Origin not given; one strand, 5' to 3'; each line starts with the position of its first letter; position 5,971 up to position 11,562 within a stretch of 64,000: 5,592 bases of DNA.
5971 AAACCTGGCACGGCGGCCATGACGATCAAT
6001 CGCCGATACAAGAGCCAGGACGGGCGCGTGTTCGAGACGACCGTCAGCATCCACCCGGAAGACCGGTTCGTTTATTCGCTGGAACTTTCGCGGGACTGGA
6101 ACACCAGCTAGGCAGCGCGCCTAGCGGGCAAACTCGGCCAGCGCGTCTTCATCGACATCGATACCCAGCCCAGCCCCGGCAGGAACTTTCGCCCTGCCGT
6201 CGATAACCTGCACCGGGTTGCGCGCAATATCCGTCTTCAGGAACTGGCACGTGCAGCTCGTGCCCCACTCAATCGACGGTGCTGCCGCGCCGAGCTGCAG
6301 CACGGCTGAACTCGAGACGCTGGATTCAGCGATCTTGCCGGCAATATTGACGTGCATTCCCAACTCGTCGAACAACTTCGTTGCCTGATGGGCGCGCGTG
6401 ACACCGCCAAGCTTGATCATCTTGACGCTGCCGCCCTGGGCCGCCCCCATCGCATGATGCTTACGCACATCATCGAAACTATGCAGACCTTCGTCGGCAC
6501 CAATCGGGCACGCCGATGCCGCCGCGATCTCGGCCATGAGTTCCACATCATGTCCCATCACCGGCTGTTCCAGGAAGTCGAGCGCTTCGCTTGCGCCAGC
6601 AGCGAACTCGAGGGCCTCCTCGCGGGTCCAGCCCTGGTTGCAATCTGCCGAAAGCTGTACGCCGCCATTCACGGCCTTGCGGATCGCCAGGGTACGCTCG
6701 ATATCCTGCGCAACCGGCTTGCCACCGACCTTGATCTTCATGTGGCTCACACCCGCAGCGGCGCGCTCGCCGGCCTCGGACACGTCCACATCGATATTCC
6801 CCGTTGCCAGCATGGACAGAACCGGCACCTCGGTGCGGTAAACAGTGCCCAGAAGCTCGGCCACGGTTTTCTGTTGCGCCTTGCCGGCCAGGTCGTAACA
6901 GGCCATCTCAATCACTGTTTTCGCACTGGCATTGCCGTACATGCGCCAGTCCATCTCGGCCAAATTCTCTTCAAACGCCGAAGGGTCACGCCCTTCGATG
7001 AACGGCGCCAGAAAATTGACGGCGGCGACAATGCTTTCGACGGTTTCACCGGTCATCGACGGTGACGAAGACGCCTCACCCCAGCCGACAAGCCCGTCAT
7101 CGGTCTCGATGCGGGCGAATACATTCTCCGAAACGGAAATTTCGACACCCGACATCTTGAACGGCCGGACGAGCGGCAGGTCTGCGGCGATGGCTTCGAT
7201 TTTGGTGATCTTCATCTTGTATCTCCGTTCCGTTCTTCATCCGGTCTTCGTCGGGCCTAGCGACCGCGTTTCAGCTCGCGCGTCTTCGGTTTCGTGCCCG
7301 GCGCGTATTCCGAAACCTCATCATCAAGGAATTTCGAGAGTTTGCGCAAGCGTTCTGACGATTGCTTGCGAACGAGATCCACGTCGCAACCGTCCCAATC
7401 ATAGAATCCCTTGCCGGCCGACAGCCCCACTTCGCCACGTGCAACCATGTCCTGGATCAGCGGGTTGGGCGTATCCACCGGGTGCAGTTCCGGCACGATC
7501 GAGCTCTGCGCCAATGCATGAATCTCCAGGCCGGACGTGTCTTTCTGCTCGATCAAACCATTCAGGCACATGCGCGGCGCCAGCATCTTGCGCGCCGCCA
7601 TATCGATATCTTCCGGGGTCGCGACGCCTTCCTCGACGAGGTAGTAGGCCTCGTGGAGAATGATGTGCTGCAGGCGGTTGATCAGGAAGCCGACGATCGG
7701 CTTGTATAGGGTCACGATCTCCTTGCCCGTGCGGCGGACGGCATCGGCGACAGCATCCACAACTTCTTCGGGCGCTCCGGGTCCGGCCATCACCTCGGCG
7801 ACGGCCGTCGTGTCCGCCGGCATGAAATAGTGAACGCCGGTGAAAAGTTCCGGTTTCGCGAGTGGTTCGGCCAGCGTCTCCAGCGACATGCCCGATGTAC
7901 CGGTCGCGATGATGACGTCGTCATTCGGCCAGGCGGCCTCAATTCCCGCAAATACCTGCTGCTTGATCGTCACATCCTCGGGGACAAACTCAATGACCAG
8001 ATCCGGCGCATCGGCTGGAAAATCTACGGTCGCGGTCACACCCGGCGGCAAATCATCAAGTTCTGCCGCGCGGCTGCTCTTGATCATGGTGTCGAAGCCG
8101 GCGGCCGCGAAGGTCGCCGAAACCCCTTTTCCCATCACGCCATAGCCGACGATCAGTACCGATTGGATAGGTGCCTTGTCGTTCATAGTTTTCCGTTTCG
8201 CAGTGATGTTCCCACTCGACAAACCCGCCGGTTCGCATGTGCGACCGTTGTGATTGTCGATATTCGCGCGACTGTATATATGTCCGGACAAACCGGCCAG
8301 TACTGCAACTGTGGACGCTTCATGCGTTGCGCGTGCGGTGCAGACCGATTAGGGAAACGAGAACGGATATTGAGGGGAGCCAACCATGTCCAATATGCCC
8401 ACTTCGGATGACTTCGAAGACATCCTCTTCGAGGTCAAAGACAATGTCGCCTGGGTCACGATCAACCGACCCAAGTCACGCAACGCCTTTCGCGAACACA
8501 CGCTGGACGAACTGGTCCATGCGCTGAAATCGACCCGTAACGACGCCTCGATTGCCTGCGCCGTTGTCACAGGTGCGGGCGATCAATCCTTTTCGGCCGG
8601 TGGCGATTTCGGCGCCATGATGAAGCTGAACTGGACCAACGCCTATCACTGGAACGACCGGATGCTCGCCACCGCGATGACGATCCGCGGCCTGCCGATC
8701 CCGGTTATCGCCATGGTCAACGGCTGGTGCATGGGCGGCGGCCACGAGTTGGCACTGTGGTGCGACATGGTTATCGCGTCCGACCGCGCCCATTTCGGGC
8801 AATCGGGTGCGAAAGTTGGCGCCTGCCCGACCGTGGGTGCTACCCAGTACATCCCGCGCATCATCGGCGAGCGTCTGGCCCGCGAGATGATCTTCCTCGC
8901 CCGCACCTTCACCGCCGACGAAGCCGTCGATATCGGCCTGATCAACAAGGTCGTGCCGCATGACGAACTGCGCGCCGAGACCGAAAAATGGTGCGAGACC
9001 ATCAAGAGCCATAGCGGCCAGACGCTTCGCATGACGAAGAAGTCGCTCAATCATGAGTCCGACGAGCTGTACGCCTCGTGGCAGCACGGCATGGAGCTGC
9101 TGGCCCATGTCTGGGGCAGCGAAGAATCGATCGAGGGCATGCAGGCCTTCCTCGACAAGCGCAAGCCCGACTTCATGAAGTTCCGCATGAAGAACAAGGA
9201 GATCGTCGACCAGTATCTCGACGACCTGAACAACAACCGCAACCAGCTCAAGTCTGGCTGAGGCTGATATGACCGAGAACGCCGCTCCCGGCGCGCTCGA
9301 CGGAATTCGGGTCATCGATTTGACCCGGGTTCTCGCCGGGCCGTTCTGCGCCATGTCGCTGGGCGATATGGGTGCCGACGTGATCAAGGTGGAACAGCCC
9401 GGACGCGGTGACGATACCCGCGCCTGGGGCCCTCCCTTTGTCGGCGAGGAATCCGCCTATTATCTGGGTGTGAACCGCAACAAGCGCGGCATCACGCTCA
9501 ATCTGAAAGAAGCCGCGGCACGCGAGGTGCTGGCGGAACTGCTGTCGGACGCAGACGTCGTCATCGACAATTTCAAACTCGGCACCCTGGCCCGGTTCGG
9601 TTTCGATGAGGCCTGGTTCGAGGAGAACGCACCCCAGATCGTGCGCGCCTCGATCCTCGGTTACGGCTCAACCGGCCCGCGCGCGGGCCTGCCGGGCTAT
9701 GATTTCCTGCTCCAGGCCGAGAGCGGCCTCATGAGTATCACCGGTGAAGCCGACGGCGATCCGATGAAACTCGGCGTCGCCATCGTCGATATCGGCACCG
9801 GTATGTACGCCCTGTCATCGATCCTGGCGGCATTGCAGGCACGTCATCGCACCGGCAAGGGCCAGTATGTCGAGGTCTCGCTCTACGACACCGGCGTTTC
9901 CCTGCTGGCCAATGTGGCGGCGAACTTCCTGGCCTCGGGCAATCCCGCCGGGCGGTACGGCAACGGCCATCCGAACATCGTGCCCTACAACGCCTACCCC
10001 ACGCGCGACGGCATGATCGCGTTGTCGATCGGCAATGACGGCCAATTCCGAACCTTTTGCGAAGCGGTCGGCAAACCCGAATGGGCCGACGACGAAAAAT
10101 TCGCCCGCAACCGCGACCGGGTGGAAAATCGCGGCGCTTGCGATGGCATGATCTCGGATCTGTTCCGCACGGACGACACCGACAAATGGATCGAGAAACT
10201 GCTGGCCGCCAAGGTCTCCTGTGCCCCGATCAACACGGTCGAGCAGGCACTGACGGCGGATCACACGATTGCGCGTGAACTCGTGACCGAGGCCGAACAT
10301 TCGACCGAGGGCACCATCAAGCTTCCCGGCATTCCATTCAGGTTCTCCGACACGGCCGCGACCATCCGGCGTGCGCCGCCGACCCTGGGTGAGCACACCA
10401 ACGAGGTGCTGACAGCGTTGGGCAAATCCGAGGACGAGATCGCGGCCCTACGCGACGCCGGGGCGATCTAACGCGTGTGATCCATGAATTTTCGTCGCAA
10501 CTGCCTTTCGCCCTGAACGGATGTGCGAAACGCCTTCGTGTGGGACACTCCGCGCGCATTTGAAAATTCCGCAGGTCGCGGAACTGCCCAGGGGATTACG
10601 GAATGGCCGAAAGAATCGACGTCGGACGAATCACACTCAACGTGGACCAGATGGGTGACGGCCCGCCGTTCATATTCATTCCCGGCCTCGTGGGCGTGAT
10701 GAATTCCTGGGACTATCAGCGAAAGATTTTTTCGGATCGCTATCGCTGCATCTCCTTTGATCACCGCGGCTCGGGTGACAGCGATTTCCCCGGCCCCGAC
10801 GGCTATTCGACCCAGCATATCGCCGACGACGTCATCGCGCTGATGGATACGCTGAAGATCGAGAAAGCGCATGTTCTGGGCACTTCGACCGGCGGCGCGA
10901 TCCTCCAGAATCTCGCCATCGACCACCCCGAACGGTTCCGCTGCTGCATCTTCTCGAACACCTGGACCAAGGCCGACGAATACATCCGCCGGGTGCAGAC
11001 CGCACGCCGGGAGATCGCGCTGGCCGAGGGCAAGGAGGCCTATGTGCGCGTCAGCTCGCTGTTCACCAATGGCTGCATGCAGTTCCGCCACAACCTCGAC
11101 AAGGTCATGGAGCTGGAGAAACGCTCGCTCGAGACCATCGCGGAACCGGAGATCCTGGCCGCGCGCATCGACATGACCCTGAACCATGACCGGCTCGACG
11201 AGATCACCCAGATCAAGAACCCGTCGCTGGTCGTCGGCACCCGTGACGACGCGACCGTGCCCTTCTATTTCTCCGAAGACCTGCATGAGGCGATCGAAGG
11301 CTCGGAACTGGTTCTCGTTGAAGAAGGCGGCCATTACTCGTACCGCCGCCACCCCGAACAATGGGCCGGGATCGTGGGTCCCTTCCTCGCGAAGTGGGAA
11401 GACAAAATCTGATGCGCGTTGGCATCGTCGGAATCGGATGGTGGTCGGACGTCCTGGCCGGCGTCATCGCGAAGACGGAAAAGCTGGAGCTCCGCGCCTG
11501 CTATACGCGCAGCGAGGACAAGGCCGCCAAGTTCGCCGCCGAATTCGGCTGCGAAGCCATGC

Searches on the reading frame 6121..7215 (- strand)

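Call 8: search_protein_families(library=pfam, proteins=[window:6121-7215:-])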
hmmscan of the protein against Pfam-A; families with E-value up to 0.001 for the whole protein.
window:6121-7215:- (364 aa): 3 families
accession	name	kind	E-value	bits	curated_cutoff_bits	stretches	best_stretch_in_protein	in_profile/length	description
PF13378.12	MR_MLE_C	-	3.8e-44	151.4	29.4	1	147-358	5-219/219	Enolase C-terminal domain-like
PF02746.21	MR_MLE_N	-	5.6e-20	72.1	22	1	10-123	7-117/117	Mandelate racemase / muconate lactonizing enzyme, N-terminal domain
PF07476.17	MAAL_C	-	2.7e-05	23.9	27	1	234-312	138-216/249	Methylaspartate ammonia-lyase C-terminus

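Call 60: search_protein_families(library=ncbifam, proteins=[window:6121-7215:-], max_evalue=1e-10)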
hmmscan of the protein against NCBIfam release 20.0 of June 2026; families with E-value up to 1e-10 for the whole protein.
window:6121-7215:- (364 aa): 15 families
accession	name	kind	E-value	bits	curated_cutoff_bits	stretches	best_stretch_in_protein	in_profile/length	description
TIGR02534.1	mucon_cyclo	subfamily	6.6e-61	206.4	334.95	1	3-364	1-367/368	muconate/chloromuconate family cycloisomerase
NF043002.1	HProlDhtase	equivalog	5.5e-37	127.5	500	1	1-361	1-361/366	cis-3-hydroxy-L-proline dehydratase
NF041118.1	A_G_epim_Thtga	equivalog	4.4e-34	118.1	500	1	1-309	1-306/341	L-Ala-D/L-Glu epimerase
TIGR01928.1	menC_lowGC_arch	equivalog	5.6e-27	94.6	200.65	1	13-331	5-320/325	o-succinylbenzoate synthase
NF047820.1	TalGalacDh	equivalog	2.6e-25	89.2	500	1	31-359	38-361/371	L-talarate/galactarate dehydratase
NF042940.1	racemase_DgcA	equivalog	1.4e-24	87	400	1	10-309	5-285/323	N-acetyl-D-Glu racemase DgcA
NF010624.0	PRK14017.1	equivalog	1.5e-24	86.8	311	1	32-363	16-361/382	galactonate dehydratase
NF040790.2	glucon_galact_dh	equivalog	8.1e-22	77.6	750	1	29-361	23-368/390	bifunctional D-gluconate/D-galactonate dehydratase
NF002782.0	PRK02901.1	equivalog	3.5e-20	72.2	288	1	124-345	73-291/328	o-succinylbenzoate synthase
TIGR01927.1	menC_gam_Gplu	equivalog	7.7e-19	68.1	130.55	1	12-313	4-283/307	o-succinylbenzoate synthase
NF040866.1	AraD_Arch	equivalog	1.3e-17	63.9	650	1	30-362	33-369/372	arabinonate dehydratase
NF011708.0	PRK15129.1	equivalog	7.5e-15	54.8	343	1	13-306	11-287/321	L-Ala-D/L-Glu epimerase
NF043051.1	ManoateDhtManD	equivalog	3.9e-14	52.3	550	0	32-164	18-151/403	D-mannonate dehydratase ManD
NF002739.0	PRK02714.1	equivalog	1e-11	44.9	259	1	14-309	13-287/320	o-succinylbenzoate synthase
NF011654.0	PRK15072.1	subfamily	1.8e-11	43.6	430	0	32-164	18-151/404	D-galactonate dehydratase family protein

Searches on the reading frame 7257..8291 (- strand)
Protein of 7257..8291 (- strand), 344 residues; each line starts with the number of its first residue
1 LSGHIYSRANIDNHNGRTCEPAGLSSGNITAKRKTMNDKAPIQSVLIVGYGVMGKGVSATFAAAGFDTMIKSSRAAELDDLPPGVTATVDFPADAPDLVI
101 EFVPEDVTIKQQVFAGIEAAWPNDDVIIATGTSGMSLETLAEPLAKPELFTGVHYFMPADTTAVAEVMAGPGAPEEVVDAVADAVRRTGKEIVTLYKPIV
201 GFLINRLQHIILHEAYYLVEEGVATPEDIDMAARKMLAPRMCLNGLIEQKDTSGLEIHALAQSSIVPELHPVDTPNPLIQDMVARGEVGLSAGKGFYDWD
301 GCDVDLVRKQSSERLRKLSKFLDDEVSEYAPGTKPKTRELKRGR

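Call 8: search_protein_families(library=pfam, proteins=[window:7257-8291:-])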
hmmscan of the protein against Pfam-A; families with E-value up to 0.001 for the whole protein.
window:7257-8291:- (344 aa): 3 families
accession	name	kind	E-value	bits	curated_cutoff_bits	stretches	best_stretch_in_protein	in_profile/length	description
PF02737.24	3HCDH_N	-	3.9e-28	99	22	1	95-195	78-177/180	3-hydroxyacyl-CoA dehydrogenase, NAD binding domain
PF00725.27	3HCDH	-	1.2e-14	55.1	22.1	1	201-299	1-97/97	3-hydroxyacyl-CoA dehydrogenase, C-terminal domain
PF03446.21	NAD_binding_2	-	2.3e-05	24.9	21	1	46-138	3-100/161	NAD binding domain of 6-phosphogluconate dehydrogenase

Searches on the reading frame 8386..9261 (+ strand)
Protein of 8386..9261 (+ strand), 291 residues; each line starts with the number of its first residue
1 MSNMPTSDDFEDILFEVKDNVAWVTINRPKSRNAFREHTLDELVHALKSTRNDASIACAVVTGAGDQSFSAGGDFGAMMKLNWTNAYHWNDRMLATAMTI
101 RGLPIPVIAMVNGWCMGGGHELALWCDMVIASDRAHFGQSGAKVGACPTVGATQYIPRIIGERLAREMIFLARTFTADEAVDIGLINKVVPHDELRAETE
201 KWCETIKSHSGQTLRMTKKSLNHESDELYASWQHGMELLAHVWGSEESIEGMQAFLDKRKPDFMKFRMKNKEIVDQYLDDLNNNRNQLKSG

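Call 7: search_protein_families(library=pfam, proteins=[window:8386-9261:+])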
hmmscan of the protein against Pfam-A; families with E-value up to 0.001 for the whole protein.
window:8386-9261:+ (291 aa): 2 families
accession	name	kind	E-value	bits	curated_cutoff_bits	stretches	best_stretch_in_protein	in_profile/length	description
PF00378.25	ECH_1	-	3.9e-67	226.6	27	1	17-264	2-249/251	Enoyl-CoA hydratase/isomerase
PF16113.10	ECH_2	-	9.7e-31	107.9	27.2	1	22-258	2-240/335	Enoyl-CoA hydratase/isomerase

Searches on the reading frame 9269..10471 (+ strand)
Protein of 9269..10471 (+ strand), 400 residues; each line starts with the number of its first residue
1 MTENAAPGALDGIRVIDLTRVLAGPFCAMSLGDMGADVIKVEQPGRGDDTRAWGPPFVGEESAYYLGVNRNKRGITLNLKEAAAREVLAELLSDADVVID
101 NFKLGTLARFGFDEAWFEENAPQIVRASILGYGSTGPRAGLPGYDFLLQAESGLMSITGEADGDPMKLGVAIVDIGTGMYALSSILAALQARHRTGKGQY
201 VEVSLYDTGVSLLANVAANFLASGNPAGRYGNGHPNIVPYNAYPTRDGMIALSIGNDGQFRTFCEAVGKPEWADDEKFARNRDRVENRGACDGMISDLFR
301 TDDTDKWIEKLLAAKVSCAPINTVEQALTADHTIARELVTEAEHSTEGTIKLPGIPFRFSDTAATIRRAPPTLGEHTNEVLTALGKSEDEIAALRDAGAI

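Call 7: search_protein_families(library=pfam, proteins=[window:9269-10471:+])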
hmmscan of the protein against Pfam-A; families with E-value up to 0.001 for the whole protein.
window:9269-10471:+ (400 aa): 1 family
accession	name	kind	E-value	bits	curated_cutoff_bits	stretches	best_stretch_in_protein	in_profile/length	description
PF02515.22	CoA_transf_3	-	3.7e-131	438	23.3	1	10-377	1-366/366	CoA-transferase family III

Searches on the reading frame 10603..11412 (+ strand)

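Call 7: search_protein_families(library=pfam, proteins=[window:10603-11412:+])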
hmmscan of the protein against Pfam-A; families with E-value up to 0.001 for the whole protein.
window:10603-11412:+ (269 aa): 5 families
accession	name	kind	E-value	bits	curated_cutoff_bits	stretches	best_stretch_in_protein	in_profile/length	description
PF00561.26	Abhydrolase_1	-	1.6e-30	107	25.8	1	21-247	1-241/245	alpha/beta hydrolase fold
PF12697.13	Abhydrolase_6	-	6.5e-14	53.5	26.3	1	24-255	2-215/217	Alpha/beta hydrolase family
PF12146.15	Hydrolase_4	-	7.4e-13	48.8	27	1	46-244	31-232/239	Serine aminopeptidase, S33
PF08386.16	Abhydrolase_4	-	4.7e-06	27.1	21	1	199-250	27-79/103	TAP-like protein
PF03096.20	Ndr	-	0.00016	20.9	23.3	1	69-130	81-142/283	Ndr family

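Call 60: search_protein_families(library=ncbifam, proteins=[window:10603-11412:+], max_evalue=1e-10)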
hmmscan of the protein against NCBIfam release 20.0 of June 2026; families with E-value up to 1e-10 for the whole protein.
window:10603-11412:+ (269 aa): 22 families
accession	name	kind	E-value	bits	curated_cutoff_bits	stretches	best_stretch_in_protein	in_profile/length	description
TIGR03611.1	RutD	equivalog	1.6e-42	145.7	238.5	1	16-262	9-255/258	pyrimidine utilization protein D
TIGR02427.1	protocat_pcaD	equivalog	4.1e-32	111.5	255.85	1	18-262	10-250/251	3-oxoadipate enol-lactonase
NF051488.1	bifunc_PcaDC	exception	3.9e-29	101.9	390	1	14-263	6-251/375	bifunctional 3-oxoadipate enol-lactonase/4-carboxymuconolactone decarboxylase PcaDC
NF051487.1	bifunc_PcaCD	exception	2e-25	89.8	430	1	34-263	186-412/413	bifunctional 4-carboxymuconolactone decarboxylase/3-oxoadipate enol-lactonase PcaCD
NF052610.1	macro_16_ester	equivalog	3e-22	79.3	420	1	10-258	11-273/281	alpha/beta fold macrolide esterase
TIGR01250.1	pro_imino_pep_2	subfamily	2.1e-20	73.5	167.65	1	33-142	39-151/288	proline iminopeptidase-family hydrolase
NF041759.1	mac_hydro_EstT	equivalog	1.9e-18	66.6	450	1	8-258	8-270/278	macrolide hydrolase EstT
NF053684.1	esterase_mleBCA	exception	1.6e-17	63.6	570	1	20-117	23-124/281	BCA family alpha/beta fold macrolide esterase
NF033124.1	estX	equivalog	3.2e-17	62.5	600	1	22-258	25-272/280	macrolide esterase EstX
NF053693.1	esterase_mleCBF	exception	6e-17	61.9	564.5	1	20-258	23-271/279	CBF family alpha/beta fold macrolide esterase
NF053683.1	esterase_mleBRB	exception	3e-15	56.5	585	1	42-245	47-259/280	BRB family alpha/beta fold macrolide esterase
NF011457.0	PRK14875.1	equivalog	5.8e-15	55.1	307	1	4-246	114-353/372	acetoin dehydrogenase dihydrolipoyllysine-residue acetyltransferase subunit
NF050089.1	i_nPHAscl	equivalog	8.5e-15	54.6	300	1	23-118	21-115/288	intracellular short-chain-length polyhydroxyalkanoate depolymerase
TIGR03056.1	bchO_mg_che_rel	equivalog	9.2e-15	54.4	172.55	0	2-116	8-124/278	alpha/beta fold hydrolase BchO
TIGR03343.1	biphenyl_bphD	equivalog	1.8e-13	50.4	462.15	1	17-263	27-281/282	2-hydroxy-6-oxo-6-phenylhexa-2,4-dienoate hydrolase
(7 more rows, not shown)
